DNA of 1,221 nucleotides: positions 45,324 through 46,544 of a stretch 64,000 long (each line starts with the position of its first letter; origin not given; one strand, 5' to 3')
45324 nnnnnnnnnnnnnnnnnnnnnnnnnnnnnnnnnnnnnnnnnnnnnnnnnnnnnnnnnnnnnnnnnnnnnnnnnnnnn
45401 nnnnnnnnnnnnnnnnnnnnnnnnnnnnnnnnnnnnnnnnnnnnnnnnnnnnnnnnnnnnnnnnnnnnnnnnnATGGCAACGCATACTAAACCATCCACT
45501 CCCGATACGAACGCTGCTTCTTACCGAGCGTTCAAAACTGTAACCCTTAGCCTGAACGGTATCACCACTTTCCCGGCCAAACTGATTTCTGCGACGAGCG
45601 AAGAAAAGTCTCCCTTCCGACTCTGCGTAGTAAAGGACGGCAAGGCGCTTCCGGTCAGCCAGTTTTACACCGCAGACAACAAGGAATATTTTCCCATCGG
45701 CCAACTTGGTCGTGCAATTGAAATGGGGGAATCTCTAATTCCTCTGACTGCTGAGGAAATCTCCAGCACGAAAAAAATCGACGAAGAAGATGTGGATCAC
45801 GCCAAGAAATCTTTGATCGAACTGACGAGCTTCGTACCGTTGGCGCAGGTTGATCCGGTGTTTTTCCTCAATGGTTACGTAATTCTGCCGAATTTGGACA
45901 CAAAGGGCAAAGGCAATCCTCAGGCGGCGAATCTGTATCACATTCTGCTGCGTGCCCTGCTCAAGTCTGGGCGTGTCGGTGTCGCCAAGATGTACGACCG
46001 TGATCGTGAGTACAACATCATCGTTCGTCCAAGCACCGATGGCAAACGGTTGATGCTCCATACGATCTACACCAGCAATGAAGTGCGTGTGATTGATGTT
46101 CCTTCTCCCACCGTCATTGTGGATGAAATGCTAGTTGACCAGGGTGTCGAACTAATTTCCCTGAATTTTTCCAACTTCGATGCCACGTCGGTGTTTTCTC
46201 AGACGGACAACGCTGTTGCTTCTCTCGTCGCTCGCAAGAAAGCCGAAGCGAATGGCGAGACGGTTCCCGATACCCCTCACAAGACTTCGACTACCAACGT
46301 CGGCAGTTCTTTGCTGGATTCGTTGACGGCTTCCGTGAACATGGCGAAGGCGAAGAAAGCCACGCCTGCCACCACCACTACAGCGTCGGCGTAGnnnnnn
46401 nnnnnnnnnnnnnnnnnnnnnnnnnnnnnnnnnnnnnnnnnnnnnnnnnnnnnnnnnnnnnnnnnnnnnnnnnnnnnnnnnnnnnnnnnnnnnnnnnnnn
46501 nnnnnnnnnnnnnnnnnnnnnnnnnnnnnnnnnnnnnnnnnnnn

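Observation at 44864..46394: Early gene pair encoding an RNA 2'-phosphotransferase (Tpt1/KptA) and a Ku homologue in a T4-like phage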

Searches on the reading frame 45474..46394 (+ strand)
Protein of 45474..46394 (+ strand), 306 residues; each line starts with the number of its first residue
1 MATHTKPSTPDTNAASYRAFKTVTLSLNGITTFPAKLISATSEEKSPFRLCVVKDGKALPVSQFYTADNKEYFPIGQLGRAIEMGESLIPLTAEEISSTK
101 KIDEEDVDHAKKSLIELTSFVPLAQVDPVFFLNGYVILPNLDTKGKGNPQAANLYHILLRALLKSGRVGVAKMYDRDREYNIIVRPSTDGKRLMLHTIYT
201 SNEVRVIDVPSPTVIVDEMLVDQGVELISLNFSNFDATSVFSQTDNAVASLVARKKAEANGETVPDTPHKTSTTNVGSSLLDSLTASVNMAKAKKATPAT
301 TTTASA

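Call 3: search_protein_families(library=pfam, proteins=[window:45474-46394:+], max_evalue=0.1)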
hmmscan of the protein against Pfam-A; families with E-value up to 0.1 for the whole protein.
window:45474-46394:+ (306 aa): 2 families
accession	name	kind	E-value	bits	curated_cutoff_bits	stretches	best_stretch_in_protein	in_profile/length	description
PF02735.22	Ku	-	1.2e-18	68.1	25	1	32-208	6-174/190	Ku70/Ku80 beta-barrel domain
PF18734.6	HEPN_AbiU2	-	0.084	12.8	26.8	0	143-181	30-69/193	AbiU2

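Call 4: search_protein_families(library=phrogs, proteins=[window:45474-46394:+], max_evalue=0.01)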
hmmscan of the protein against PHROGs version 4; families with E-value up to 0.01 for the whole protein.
window:45474-46394:+ (306 aa): 1 family
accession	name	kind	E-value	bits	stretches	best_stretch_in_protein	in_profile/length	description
phrog_4873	-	DNA, RNA and nucleotide metabolism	2.5e-17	64.2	1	18-301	2-269/299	Ku-like DNA end binding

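Call 6: search_dna_similar(query=window:45474-46394:+, collection=phages, mode=protein, max_rows=40)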
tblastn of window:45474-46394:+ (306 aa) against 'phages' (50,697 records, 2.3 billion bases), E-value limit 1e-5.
Records with a match: 15; places in all: 15; records where one place covers at least 80% of the query: 0.
Best place of each record, by identity: <60% 15.
By first word of the organism name: Mycobacterium 15.
By host as written in the record: Mycobacterium smegmatis mc2 155 15.
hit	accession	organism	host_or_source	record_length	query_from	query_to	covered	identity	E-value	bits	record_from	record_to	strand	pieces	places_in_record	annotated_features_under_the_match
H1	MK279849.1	Mycobacterium phage Duke13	Mycobacterium smegmatis mc2 155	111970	13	210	65%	24.8%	5e-6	54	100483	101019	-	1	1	202: Ku-like dsDNA break-binding protein | 203: hypothetical protein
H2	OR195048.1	Mycobacterium phage Bombitas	Mycobacterium smegmatis mc2 155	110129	12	210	65%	24.1%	3e-6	55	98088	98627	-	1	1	188: Ku-like dsDNA break-binding protein | 189: hypothetical protein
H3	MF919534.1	Mycobacterium phage Superphikiman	Mycobacterium smegmatis mc2 155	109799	12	210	65%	23.6%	7e-7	57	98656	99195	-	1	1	Ku-like dsDNA break-binding protein | hypothetical protein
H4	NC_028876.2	Mycobacterium phage Ariel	Mycobacterium smegmatis mc2 155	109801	12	210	65%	23.6%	8e-7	56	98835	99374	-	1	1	210: Ku-like DNA end binding | 211: hypothetical protein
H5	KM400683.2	Mycobacterium phage Ariel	Mycobacterium smegmatis mc2 155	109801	12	210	65%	23.6%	8e-7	56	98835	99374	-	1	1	210: Ku-like dsDNA break-binding protein | 211: hypothetical protein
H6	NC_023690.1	Mycobacterium phage Courthouse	Mycobacterium smegmatis mc2 155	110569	12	210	65%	23.6%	8e-7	56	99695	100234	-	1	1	207: Ku-like DNA end binding | 208: hypothetical protein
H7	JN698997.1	Mycobacterium phage Courthouse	Mycobacterium smegmatis mc2 155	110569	12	210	65%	23.6%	8e-7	56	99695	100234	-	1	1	207: Ku-like dsDNA break-binding protein | 208: hypothetical protein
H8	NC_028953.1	Mycobacterium phage MiaZeal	Mycobacterium smegmatis mc2 155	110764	13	210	65%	23.7%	9e-7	56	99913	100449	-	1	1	213: Ku-like DNA end binding | 214: hypothetical protein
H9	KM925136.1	Mycobacterium phage MiaZeal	Mycobacterium smegmatis mc2 155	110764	13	210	65%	23.7%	9e-7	56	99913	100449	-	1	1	213: Ku-like dsDNA break-binding protein | 214: hypothetical protein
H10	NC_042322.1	Mycobacterium phage LittleE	Mycobacterium smegmatis mc2 155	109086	29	211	60%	25.6%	9e-6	53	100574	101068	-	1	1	204: Ku-like DNA end binding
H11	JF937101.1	Mycobacterium phage LittleE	Mycobacterium smegmatis mc2 155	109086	29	211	60%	25.6%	9e-6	53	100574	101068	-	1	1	204: Ku-like dsDNA break-binding protein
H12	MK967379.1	Mycobacterium phage HokkenD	Mycobacterium smegmatis mc2 155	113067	12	210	65%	23.1%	5e-6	54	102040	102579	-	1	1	197: Ku-like dsDNA break-binding protein | 198: hypothetical protein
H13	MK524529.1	Mycobacterium phage Phoebus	Mycobacterium smegmatis mc2 155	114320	12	210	65%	23.1%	6e-6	54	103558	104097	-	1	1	204: Ku-like dsDNA break-binding protein | 205: hypothetical protein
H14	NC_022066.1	Mycobacterium phage Redno2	Mycobacterium smegmatis mc2 155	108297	29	210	59%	23.1%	8e-6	53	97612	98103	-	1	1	196: Ku-like DNA end binding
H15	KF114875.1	Mycobacterium phage Redno2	Mycobacterium smegmatis mc2 155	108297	29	210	59%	23.1%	8e-6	53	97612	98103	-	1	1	196: Ku-like dsDNA break-binding protein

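Call 9: find_homologous_proteins(query=window:45474-46394:+)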
Query window:45474-46394:+ (306 aa): 28 proteins with E <= 0.001 among 2240 candidates.
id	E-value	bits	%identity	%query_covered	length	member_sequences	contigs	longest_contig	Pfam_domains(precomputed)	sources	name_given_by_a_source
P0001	4.7e-193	658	100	100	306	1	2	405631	PF02735.23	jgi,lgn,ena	jgi:non-homologous end joining protein Ku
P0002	2.8e-121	422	66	97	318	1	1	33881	PF02735.23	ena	-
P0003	2.0e-110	387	64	94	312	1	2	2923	PF02735.23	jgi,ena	jgi:non-homologous end joining protein Ku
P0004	1.7e-93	331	58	91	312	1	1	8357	PF02735.23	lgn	-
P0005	4.0e-92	327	58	86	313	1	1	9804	PF02735.23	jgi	-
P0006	4.0e-84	300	54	96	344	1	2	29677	PF02735.23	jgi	jgi:DNA end-binding protein Ku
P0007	2.6e-79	285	50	99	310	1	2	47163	PF02735.23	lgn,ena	-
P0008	1.6e-77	279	53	84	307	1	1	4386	PF02735.23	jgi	jgi:DNA end-binding protein Ku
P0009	2.0e-73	265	51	94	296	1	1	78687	PF02735.23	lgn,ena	-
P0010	7.3e-73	263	51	89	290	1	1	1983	PF02735.23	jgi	jgi:DNA end-binding protein Ku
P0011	1.8e-72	262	50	94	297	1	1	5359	PF02735.23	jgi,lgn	jgi:DNA end-binding protein Ku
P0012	2.2e-70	255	52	96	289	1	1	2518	PF02735.23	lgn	-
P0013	8.0e-70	253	51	88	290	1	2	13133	PF02735.23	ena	-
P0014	2.5e-69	252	49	94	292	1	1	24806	PF02735.23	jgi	jgi:DNA end-binding protein Ku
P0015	2.9e-69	252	50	92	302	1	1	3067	PF02735.23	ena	-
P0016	5.4e-69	251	52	87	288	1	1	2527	PF02735.23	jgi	jgi:non-homologous end joining protein Ku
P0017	8.1e-67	244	49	94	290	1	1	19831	PF02735.23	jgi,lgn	jgi:DNA end-binding protein Ku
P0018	1.9e-66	242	52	86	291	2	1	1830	PF02735.23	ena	-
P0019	1.5e-64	236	50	87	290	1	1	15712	PF02735.23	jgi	jgi:DNA end-binding protein Ku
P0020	9.4e-64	234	48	93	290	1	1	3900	PF02735.23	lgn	-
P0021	9.4e-11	60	28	81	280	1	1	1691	PF02735.23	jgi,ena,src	-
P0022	1.2e-7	50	29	81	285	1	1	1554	PF02735.23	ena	-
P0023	2.2e-7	49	29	76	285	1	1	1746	PF02735.23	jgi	-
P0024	1.7e-6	46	29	76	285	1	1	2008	PF02735.23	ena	-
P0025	2.1e-6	45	28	76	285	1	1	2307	PF02735.23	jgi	-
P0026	4.7e-6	44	29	76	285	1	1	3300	PF02735.23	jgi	jgi:DNA end-binding protein Ku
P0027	7.2e-6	44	29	76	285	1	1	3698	PF02735.23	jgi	jgi:DNA end-binding protein Ku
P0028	7.3e-6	44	29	76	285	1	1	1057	PF02735.23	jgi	jgi:DNA end-binding protein Ku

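Call 11: find_encoding_contigs(protein=P0001, flank=10000, max_places=4)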
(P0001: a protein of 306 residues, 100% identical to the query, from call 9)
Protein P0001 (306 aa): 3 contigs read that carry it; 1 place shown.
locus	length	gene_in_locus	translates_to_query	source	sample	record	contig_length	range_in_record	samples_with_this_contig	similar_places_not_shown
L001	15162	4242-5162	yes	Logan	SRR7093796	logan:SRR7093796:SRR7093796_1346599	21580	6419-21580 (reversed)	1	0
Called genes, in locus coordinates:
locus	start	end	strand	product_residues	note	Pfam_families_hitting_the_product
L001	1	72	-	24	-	?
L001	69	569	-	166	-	-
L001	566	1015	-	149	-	-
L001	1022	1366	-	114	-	-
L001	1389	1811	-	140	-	PF18454:Mtd_N (weak)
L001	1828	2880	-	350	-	PF16724:T4-gp15_tss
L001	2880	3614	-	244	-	PF11649:T4_neck-protein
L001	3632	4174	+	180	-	PF01885:PTS_2-RNA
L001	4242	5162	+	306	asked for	PF02735:Ku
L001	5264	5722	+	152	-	-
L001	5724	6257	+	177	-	-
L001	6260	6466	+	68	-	-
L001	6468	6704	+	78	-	-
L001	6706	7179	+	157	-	-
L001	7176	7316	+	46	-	-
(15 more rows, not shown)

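Call 12: find_encoding_contigs(protein=P0002, flank=10000, max_places=2)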
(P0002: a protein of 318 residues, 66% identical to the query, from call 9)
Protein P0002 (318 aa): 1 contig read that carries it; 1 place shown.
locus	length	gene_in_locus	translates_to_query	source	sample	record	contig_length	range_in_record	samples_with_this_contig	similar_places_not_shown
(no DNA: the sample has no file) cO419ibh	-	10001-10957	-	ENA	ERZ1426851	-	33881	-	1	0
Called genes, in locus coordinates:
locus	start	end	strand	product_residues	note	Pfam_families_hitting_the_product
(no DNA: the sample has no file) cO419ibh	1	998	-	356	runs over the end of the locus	-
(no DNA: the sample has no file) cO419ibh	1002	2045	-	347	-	-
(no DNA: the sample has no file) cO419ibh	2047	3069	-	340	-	-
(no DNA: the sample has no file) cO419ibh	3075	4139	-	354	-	-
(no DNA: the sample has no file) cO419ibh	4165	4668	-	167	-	-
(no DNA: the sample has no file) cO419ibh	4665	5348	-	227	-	PF01541:GIY-YIG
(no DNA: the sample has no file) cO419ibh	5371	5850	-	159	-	-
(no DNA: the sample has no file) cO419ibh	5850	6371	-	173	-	-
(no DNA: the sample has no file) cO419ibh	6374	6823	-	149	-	-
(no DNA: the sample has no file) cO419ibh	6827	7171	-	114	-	-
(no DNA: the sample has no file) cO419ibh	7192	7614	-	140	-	PF18454:Mtd_N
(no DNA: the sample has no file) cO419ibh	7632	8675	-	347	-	PF16724:T4-gp15_tss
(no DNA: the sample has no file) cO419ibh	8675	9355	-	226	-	PF11649:T4_neck-protein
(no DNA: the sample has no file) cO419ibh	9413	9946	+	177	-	PF01885:PTS_2-RNA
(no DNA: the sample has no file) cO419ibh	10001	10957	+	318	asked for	PF02735:Ku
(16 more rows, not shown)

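Call 13: find_encoding_contigs(protein=P0009, flank=10000, max_places=2)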
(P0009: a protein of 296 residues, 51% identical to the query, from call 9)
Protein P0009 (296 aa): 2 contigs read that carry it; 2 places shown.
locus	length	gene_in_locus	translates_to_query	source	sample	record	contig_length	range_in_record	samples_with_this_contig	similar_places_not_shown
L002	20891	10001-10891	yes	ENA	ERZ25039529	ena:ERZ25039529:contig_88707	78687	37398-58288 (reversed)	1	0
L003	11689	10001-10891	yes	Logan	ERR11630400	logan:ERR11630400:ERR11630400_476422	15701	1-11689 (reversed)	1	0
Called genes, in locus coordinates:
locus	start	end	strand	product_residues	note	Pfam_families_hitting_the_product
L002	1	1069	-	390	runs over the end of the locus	-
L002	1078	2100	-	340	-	-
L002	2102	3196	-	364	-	-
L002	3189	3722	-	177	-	PF11053:DNA_Packaging (weak)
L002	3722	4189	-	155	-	-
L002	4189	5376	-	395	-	-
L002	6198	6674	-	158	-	PF18454:Mtd_N (faint)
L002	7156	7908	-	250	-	PF16724:T4-gp15_tss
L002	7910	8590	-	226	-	PF11649:T4_neck-protein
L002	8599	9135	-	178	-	-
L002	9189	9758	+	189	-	-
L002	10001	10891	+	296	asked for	PF02735:Ku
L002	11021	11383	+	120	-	-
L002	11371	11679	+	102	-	-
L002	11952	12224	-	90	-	PF00015:MCPsignal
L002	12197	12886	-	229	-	PF00672:HAMP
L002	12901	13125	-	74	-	-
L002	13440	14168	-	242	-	PF02518:HATPase_c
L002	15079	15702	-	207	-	PF01627:Hpt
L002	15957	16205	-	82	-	PF00072:Response_reg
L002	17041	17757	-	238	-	PF07228:SpoIIE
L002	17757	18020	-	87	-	PF00072:Response_reg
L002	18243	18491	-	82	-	PF00762:Ferrochelatase (weak)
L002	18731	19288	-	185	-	PF00762:Ferrochelatase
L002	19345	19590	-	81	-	PF25137:ADH_Fe_C (weak)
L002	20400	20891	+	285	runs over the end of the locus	-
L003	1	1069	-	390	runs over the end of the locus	-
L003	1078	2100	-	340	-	-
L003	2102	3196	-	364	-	-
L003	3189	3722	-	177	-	PF11053:DNA_Packaging (weak)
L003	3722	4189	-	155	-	-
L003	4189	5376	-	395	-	-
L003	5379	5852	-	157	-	-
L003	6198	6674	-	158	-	PF18454:Mtd_N (faint)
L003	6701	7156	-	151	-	-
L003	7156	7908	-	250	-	PF16724:T4-gp15_tss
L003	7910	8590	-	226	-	PF11649:T4_neck-protein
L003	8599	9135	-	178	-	-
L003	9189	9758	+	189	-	-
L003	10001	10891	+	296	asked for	PF02735:Ku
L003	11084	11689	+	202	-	?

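Call 14: find_encoding_contigs(protein=P0007, flank=10000, max_places=2)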
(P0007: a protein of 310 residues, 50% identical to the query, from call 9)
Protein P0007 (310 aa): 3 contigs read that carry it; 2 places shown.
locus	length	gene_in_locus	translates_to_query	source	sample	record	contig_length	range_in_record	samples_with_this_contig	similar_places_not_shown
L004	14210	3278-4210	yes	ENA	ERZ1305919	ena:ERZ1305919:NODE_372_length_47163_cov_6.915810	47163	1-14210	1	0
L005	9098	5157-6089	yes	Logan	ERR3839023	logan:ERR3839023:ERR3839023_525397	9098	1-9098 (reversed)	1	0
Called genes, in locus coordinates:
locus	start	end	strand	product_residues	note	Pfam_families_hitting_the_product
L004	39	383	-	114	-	-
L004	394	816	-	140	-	PF18454:Mtd_N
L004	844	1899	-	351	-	PF16724:T4-gp15_tss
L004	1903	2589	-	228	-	PF11649:T4_neck-protein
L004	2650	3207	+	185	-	PF00149:Metallophos (weak)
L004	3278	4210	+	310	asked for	PF02735:Ku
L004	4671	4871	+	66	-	-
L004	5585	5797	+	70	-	-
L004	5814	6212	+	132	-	-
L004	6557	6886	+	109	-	-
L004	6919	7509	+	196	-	-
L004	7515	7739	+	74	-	-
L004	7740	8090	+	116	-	-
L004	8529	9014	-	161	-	-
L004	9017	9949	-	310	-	-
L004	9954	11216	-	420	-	-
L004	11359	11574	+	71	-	-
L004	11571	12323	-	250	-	PF26809:Phage_T4_gp13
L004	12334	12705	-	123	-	-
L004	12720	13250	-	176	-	-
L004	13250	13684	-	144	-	-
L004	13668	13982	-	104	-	-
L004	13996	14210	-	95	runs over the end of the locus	-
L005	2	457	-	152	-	?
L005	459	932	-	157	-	-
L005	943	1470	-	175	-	-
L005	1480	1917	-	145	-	-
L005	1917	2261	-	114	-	-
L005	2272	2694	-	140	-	PF18454:Mtd_N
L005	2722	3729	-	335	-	PF16724:T4-gp15_tss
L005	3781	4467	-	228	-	PF11649:T4_neck-protein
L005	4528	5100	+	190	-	PF00149:Metallophos (weak)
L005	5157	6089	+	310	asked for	PF02735:Ku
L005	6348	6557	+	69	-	-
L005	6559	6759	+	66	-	-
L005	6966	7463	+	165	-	-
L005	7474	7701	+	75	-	-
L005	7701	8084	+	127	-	-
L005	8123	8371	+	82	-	-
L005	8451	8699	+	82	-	-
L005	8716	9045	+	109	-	-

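Call 17: find_related_loci(query=A1, collection=viral_contigs, flank=10000)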
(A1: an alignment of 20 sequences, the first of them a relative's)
Query A1 (306 aa) in viral_contigs; peptide patterns used: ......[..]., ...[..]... (x = any residue, [..] = any of these).
19 stretches matched a pattern; 3 encode a relative of the query (tblastn E <= 1e-3); 3 distinct loci.
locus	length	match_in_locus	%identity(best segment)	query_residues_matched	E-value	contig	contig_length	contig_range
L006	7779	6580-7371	58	1-264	3e-99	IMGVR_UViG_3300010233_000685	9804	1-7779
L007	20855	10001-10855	54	1-294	3e-94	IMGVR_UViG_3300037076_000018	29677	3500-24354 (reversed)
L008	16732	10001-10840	49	1-289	7e-72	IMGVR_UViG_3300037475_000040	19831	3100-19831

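Call 26: predict_structure(alignment_id=A1)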
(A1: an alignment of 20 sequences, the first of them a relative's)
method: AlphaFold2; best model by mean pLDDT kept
length: 306 residues; sequences in the alignment: 20
mean_pLDDT: 73.0   pTM: 0.63
mean pLDDT of the five models: 73.0, 68.2, 63.7, 62.2, 60.7
residues with pLDDT >= 90: 37; 70-90: 166; 50-70: 54; < 50: 49
segments of 3 or more residues with pLDDT < 50: 1-15, 42-44, 129-132, 198-203, 269-277, 296-306
pLDDT, mean of each block of 10 residues (from residue 1): 34 56 85 84 60 81 69 74 84 83 55 84 70 76 86 93 92 78 84 67 63 88 89 80 78 86 64 44 69 54 36
secondary structure, 60 per line:
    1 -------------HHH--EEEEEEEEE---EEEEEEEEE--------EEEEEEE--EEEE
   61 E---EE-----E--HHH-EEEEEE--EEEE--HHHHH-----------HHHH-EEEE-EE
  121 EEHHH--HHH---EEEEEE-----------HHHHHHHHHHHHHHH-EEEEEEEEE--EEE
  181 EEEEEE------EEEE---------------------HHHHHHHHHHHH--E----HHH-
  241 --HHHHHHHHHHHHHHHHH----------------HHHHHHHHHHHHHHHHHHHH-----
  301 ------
elements in order: E19-27 E31-39 E48-54 E57-61 E79-84 E87-90 H93-97 H109-112 E114-117 E119-122 E134-139 H151-165 E167-175 E178-186 E193-196 H218-229 H243-259 H276-295
